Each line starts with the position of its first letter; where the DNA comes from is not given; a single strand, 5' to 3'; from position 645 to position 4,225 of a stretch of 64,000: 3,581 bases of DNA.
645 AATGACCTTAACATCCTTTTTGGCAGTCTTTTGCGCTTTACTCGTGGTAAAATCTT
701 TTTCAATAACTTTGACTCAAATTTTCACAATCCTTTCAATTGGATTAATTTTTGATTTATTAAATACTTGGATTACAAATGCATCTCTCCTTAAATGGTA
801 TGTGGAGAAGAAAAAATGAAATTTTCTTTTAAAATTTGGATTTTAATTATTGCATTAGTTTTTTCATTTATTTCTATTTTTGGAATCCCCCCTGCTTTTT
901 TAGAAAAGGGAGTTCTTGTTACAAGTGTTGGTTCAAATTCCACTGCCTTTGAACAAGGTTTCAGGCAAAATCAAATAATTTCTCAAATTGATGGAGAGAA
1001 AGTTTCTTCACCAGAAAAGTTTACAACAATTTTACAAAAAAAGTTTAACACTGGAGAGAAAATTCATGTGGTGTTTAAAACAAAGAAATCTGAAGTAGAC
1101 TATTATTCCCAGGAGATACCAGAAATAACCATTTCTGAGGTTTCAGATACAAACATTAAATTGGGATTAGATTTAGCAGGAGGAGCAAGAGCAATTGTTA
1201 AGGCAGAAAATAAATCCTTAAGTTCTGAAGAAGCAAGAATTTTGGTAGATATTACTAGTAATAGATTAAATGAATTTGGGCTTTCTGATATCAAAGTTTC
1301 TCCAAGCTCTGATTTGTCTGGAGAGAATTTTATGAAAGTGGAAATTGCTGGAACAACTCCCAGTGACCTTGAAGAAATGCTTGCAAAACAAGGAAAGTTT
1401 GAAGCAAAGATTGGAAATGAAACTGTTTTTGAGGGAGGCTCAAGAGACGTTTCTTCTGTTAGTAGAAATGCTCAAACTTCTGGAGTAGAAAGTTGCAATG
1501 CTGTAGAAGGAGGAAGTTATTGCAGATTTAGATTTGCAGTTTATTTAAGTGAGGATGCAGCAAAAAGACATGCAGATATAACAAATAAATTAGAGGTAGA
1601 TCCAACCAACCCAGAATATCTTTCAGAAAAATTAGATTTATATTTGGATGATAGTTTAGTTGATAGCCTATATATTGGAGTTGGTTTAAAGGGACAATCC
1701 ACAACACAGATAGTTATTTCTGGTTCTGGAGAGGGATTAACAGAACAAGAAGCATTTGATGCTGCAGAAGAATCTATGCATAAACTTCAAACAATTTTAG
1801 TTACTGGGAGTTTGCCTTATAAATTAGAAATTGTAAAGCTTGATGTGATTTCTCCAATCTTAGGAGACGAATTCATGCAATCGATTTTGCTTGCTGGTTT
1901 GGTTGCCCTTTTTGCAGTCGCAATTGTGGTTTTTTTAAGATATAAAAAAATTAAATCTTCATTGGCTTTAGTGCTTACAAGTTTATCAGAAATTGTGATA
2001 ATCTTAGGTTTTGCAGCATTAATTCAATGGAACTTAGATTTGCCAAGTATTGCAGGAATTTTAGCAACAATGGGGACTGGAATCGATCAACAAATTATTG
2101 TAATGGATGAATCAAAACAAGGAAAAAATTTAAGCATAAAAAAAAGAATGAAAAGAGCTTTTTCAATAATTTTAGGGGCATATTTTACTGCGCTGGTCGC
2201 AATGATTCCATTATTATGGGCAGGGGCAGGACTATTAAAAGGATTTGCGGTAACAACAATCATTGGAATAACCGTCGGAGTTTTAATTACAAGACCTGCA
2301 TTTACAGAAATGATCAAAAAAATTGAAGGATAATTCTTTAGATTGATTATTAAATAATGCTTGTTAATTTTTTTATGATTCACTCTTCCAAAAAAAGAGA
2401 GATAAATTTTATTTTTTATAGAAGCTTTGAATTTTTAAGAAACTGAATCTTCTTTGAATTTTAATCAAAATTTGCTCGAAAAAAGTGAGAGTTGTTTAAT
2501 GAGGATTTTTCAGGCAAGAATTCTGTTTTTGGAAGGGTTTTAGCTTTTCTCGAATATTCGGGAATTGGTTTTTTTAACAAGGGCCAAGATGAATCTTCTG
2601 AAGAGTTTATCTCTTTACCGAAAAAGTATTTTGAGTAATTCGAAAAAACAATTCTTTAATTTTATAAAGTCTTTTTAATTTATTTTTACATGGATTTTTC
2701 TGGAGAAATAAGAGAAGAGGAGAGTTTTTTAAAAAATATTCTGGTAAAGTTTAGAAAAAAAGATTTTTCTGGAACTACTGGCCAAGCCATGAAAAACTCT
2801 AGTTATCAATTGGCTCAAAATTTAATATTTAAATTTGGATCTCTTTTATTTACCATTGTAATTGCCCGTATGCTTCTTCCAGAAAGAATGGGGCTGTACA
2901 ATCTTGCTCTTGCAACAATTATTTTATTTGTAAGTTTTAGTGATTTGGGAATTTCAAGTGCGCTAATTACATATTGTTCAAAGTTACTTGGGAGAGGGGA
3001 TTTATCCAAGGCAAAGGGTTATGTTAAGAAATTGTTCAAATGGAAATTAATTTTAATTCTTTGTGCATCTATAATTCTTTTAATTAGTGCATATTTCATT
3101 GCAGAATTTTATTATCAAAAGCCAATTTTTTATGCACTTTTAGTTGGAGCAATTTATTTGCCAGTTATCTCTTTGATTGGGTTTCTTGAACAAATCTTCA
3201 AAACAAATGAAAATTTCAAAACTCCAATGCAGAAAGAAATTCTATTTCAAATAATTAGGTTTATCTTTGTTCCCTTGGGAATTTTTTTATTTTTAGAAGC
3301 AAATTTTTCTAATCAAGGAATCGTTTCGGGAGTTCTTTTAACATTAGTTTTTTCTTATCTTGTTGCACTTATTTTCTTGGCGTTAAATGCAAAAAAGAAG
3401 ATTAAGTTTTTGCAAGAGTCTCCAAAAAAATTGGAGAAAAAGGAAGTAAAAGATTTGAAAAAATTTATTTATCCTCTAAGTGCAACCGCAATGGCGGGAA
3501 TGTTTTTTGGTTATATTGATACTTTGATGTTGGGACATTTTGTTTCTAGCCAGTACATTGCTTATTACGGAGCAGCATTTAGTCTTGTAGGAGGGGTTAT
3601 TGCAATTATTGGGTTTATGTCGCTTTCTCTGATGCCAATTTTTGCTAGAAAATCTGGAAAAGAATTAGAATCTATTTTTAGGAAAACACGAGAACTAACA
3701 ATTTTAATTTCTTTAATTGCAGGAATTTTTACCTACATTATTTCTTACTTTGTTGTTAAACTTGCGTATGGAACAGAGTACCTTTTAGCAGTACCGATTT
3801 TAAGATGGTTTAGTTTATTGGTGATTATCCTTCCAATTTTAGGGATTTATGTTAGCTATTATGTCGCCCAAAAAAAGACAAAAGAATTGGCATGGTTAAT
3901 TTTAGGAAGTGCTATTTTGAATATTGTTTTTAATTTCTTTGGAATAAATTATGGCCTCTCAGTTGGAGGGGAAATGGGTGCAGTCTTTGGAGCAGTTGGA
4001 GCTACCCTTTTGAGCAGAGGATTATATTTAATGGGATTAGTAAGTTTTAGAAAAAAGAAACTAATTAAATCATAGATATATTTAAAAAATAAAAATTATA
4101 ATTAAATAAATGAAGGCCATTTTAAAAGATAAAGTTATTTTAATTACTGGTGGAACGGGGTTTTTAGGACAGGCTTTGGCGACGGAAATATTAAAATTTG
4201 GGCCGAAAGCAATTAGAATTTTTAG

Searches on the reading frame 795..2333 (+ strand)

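Call 39: search_protein_families(library=pfam, proteins=[window:795-2333:+], max_evalue=0.001)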
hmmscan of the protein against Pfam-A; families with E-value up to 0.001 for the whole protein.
window:795-2333:+ (512 aa): 3 families
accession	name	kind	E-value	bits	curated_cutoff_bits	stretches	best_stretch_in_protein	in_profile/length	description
PF02355.23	SecD_SecF_C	-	1.2e-18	67.7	20.5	1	343-497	12-173/189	Protein export membrane protein SecD/SecF, C-terminal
PF13180.12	PDZ_2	-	2.4e-05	25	27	1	30-93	4-66/80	PDZ domain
PF03176.21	MMPL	-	0.00034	20.1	20.5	1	359-500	140-292/333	MMPL family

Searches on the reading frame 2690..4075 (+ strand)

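Call 39: search_protein_families(library=pfam, proteins=[window:2690-4075:+], max_evalue=0.001)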
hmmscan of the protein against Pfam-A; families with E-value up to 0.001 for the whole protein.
window:2690-4075:+ (461 aa): 3 families
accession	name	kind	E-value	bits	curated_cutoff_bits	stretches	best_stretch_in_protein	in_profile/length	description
PF01943.22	Polysacc_synt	-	1.3e-22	81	28.2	1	34-320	2-272/274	Polysaccharide biosynthesis protein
PF13440.11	Polysacc_synt_3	-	1.1e-19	71.3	23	1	57-369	1-293/293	Polysaccharide biosynthesis protein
PF01554.23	MatE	-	1.8e-12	47.7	24.9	2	262-416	1-160/161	MatE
